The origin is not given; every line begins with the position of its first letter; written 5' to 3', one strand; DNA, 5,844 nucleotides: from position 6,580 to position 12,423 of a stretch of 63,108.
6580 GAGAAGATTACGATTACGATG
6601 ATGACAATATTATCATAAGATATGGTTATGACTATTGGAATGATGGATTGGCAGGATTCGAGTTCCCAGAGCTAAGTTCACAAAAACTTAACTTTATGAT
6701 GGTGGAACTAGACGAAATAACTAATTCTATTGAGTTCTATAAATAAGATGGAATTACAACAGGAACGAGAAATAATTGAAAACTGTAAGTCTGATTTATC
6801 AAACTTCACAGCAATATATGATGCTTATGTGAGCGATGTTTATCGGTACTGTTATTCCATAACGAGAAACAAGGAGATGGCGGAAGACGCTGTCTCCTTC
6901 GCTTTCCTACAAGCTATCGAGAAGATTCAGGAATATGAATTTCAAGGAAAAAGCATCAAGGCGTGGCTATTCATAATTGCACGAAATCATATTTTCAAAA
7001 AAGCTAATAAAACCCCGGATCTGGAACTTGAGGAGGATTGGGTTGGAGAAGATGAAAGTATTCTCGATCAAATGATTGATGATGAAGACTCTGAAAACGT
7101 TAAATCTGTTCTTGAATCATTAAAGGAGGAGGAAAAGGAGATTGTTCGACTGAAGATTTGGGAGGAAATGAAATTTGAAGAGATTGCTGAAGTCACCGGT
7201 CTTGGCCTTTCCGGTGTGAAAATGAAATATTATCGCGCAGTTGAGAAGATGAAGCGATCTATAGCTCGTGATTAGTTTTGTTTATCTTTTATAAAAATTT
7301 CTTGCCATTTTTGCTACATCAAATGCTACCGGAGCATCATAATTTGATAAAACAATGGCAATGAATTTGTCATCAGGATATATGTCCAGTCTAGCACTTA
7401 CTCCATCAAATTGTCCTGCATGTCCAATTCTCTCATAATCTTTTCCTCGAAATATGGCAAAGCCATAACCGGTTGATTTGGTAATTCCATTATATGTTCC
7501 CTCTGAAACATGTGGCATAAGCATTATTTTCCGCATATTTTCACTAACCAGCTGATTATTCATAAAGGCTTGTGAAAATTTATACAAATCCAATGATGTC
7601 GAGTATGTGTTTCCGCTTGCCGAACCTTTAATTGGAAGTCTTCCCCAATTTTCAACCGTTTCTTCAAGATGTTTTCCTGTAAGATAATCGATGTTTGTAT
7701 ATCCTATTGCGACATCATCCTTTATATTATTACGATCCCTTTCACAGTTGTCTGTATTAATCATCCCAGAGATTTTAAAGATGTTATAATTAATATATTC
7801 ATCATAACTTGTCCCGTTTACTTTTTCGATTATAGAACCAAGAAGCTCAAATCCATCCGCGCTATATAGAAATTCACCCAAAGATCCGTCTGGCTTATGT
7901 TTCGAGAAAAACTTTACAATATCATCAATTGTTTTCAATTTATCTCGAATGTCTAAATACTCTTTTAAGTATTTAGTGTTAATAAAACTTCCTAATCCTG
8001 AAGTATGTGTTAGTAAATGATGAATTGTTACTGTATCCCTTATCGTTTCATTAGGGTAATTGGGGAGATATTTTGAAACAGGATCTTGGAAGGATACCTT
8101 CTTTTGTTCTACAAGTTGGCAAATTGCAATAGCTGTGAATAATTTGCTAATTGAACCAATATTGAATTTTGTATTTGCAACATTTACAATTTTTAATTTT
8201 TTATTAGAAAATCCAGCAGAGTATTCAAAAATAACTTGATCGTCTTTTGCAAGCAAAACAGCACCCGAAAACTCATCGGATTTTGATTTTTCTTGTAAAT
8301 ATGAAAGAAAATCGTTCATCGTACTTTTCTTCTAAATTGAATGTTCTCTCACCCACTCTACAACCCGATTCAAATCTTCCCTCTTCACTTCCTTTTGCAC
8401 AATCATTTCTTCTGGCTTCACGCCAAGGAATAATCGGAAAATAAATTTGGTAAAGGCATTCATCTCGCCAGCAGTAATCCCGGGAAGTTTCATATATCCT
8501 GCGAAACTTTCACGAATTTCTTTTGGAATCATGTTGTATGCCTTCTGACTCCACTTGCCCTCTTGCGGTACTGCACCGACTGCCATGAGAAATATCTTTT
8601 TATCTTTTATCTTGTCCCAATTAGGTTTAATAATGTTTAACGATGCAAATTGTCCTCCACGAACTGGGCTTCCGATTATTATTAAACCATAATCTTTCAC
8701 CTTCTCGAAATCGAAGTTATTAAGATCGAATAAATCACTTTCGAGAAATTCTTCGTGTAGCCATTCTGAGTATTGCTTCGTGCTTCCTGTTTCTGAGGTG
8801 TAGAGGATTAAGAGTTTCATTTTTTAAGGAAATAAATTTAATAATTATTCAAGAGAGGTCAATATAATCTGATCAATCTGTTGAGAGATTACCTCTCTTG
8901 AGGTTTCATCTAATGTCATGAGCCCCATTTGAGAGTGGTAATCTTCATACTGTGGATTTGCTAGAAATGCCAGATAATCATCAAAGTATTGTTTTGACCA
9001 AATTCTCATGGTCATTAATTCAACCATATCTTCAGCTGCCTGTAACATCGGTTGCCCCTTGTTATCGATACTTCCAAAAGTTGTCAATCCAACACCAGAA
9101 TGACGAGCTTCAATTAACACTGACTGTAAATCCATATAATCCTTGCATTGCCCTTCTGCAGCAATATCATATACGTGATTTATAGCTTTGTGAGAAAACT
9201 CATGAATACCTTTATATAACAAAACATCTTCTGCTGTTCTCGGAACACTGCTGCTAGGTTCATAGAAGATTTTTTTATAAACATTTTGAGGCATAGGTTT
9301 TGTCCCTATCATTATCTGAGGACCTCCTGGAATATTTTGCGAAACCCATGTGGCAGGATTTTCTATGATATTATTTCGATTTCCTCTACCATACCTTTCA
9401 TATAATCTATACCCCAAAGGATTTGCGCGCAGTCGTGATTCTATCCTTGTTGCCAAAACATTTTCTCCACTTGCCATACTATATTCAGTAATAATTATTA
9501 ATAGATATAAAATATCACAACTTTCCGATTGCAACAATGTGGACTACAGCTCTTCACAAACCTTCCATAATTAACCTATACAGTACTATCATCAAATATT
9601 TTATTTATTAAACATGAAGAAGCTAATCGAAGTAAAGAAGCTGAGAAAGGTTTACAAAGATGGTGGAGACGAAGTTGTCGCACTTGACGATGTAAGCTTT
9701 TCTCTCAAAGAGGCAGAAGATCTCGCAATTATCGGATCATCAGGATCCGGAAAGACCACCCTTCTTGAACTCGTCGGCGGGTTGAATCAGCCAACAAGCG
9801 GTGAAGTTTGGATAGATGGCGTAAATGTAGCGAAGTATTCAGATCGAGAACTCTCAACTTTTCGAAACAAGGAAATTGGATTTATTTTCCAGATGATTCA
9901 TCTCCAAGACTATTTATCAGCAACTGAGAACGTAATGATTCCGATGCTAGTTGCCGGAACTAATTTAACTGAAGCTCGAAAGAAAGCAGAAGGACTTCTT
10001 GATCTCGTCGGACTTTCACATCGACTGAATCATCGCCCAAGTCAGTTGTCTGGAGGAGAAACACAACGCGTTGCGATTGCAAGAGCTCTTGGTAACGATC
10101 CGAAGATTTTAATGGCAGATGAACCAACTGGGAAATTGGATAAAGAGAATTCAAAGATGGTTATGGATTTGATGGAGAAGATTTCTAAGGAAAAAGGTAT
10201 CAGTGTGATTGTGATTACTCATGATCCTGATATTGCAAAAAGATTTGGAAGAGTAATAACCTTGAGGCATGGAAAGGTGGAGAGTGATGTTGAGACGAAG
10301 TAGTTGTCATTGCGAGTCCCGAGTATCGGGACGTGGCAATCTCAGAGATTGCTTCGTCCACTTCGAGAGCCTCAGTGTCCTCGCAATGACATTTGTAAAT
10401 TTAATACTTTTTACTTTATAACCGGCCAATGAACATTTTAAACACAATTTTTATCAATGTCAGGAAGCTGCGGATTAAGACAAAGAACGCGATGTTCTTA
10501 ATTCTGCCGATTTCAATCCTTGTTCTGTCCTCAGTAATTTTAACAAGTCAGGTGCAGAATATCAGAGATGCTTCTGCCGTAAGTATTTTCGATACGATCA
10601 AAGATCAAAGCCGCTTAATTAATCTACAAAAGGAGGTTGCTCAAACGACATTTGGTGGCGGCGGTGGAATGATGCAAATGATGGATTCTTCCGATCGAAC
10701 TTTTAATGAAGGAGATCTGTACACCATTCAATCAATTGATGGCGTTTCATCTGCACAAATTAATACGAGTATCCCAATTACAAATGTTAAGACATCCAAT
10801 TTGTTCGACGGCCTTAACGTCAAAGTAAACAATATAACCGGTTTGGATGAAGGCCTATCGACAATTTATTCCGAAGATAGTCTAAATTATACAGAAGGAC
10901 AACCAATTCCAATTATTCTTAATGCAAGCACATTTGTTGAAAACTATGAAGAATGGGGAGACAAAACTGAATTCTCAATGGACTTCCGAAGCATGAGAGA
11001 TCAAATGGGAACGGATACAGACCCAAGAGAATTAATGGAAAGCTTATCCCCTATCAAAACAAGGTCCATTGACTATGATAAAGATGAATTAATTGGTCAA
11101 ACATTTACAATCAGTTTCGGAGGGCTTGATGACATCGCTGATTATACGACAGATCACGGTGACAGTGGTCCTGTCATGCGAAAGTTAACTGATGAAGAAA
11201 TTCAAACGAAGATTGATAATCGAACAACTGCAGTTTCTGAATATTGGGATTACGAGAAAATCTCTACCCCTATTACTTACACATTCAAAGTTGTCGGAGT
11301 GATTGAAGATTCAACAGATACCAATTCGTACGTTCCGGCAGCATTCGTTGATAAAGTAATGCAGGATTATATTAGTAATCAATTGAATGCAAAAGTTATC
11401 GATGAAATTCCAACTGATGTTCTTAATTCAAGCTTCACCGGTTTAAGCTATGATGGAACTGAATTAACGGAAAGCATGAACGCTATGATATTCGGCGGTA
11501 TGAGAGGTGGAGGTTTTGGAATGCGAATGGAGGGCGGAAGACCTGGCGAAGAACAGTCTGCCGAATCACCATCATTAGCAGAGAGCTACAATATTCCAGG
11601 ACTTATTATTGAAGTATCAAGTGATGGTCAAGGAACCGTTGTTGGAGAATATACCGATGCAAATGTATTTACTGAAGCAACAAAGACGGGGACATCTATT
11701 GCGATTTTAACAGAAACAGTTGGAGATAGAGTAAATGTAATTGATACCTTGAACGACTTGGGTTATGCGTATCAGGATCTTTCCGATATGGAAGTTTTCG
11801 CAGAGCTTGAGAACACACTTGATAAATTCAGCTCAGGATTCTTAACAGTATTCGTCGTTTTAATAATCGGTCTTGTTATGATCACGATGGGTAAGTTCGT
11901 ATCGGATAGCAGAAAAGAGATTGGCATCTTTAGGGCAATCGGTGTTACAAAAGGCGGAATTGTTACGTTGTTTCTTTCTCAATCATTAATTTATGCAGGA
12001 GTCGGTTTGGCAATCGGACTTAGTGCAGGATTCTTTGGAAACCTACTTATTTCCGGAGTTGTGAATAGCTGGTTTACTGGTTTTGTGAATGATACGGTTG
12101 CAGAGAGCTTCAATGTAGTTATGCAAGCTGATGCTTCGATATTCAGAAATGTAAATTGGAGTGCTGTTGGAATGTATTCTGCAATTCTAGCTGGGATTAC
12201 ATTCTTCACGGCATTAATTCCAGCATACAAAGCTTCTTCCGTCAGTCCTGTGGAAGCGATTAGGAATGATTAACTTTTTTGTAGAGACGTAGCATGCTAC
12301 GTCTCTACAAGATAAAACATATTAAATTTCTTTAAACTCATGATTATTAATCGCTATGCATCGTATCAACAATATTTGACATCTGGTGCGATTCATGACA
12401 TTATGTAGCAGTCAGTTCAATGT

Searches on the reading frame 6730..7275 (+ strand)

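Call 79: search_protein_families(library=pfam, proteins=[window:6730-7275:+], max_evalue=0.0001)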
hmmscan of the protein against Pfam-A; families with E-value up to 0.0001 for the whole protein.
window:6730-7275:+ (181 aa): 3 families
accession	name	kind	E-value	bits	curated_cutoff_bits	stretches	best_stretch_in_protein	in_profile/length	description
PF04542.20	Sigma70_r2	-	5.7e-12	45.7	24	1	29-88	1-61/71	Sigma-70 region 2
PF08281.18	Sigma70_r4_2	-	1.6e-10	40.9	25.7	1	123-174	3-54/54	Sigma-70, region 4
PF04545.22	Sigma70_r4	-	4.8e-07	29.6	24.1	1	127-175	1-49/50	Sigma-70, region 4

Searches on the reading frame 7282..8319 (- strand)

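Call 79: search_protein_families(library=pfam, proteins=[window:7282-8319:-], max_evalue=0.0001)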
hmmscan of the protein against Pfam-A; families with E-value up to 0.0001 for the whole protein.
window:7282-8319:- (345 aa): 1 family
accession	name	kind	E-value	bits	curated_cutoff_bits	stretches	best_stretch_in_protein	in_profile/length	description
PF00144.29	Beta-lactamase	-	4.7e-46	157.9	27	1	18-333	16-316/329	Beta-lactamase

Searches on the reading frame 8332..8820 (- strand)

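Call 79: search_protein_families(library=pfam, proteins=[window:8332-8820:-], max_evalue=0.0001)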
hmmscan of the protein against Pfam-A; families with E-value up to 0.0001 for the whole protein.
window:8332-8820:- (162 aa): 3 families
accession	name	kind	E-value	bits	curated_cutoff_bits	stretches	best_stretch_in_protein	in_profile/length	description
PF12724.12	Flavodoxin_5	-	6.1e-15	56.2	27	1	4-129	1-132/145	Flavodoxin domain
PF12641.12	Flavodoxin_3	-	8.8e-07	29.3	27.5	1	4-105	1-100/160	Flavodoxin domain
PF00258.30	Flavodoxin_1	-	4.3e-05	24.1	25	1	5-101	1-108/143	Flavodoxin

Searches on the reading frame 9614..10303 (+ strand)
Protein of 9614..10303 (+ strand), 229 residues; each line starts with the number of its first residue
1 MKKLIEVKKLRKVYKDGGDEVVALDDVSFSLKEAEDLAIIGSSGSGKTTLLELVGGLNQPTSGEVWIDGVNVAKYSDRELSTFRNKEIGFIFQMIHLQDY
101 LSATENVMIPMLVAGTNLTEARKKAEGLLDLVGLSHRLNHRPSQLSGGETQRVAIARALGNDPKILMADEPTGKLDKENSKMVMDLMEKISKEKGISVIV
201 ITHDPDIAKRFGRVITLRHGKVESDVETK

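Call 80: search_protein_families(library=pfam, proteins=[window:9614-10303:+], max_evalue=0.0001)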
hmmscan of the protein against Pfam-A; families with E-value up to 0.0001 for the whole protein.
window:9614-10303:+ (229 aa): 3 families
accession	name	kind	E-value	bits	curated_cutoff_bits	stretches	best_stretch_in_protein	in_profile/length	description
PF00005.33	ABC_tran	-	2.9e-34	119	25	1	24-172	1-136/137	ABC transporter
PF02463.25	SMC_N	-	3.5e-06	27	40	0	136-218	128-212/220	RecF/RecN/SMC N terminal domain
PF13304.12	AAA_21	-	1.2e-05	26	27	0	38-79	3-47/304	AAA domain, putative AbiEii toxin, Type IV TA system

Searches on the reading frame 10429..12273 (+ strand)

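Call 80: search_protein_families(library=pfam, proteins=[window:10429-12273:+], max_evalue=0.0001)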
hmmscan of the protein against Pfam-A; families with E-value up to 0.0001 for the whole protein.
window:10429-12273:+ (614 aa): 1 family
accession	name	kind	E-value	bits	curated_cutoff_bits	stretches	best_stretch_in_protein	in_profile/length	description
PF02687.27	FtsX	-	8.4e-14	52.1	25.5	1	471-607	3-120/120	FtsX-like permease C-terminal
